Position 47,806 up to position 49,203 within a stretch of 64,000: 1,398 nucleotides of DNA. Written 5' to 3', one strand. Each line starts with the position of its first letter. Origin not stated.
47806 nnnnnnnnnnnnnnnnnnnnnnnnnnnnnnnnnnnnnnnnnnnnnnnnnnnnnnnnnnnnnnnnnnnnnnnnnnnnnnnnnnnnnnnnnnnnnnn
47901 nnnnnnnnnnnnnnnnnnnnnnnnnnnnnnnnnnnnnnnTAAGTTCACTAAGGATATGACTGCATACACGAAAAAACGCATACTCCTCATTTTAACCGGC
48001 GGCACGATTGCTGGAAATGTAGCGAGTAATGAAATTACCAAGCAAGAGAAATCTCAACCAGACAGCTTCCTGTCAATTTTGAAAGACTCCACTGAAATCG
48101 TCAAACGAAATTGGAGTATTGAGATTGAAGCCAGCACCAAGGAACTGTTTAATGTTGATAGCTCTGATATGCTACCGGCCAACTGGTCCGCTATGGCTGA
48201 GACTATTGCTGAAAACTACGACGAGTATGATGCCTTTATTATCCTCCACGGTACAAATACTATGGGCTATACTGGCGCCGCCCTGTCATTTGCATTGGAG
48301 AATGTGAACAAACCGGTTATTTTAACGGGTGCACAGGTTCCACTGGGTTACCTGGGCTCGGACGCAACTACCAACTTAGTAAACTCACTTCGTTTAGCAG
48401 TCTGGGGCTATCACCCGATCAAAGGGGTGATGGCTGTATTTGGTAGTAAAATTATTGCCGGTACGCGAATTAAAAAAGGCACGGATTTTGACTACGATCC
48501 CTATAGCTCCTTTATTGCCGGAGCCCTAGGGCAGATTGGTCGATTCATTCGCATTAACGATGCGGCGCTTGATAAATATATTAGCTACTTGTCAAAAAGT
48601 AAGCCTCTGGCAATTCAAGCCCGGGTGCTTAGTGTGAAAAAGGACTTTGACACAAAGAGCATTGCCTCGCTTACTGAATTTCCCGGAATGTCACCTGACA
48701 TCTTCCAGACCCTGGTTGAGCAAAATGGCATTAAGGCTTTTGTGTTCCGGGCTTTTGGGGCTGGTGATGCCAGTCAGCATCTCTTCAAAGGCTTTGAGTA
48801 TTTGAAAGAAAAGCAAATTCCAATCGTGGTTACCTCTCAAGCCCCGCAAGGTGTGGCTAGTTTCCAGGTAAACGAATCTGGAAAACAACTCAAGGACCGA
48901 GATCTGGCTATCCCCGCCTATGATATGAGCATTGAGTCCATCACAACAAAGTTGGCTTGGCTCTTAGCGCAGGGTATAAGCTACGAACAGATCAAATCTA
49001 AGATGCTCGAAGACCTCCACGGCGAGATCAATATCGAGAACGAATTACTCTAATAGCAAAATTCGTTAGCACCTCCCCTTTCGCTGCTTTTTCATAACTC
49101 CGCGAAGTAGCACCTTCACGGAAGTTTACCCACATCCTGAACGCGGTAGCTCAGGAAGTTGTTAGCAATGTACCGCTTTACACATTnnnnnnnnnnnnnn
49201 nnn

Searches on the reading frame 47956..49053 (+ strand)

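Call 73: search_protein_families(library=ncbifam, proteins=[window:47956-49053:+], max_evalue=0.001)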
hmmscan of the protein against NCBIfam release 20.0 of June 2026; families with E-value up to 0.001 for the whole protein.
window:47956-49053:+ (365 aa): 6 families
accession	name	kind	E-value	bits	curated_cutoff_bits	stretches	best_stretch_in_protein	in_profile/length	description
TIGR00519.1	asnASE_I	subfamily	8.4e-67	225.5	260.5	1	7-359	2-336/337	type I asparaginase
NF006998.0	PRK09461.1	equivalog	2.5e-59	201.2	376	1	5-359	2-335/337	asparaginase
NF003217.0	PRK04183.1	equivalog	3.9e-47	160.9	310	1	5-362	74-415/420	Glu-tRNA(Gln) amidotransferase subunit GatD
TIGR02153.1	gatD_arch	equivalog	3.4e-46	157.8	324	1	5-361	61-402/405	Glu-tRNA(Gln) amidotransferase subunit GatD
TIGR00520.1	asnASE_II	subfamily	1.5e-24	86.6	314.3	1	8-304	26-308/352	type II asparaginase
NF008304.0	PRK11096.1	equivalog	9.2e-21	73.7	506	1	5-302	22-301/348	L-asparaginase 2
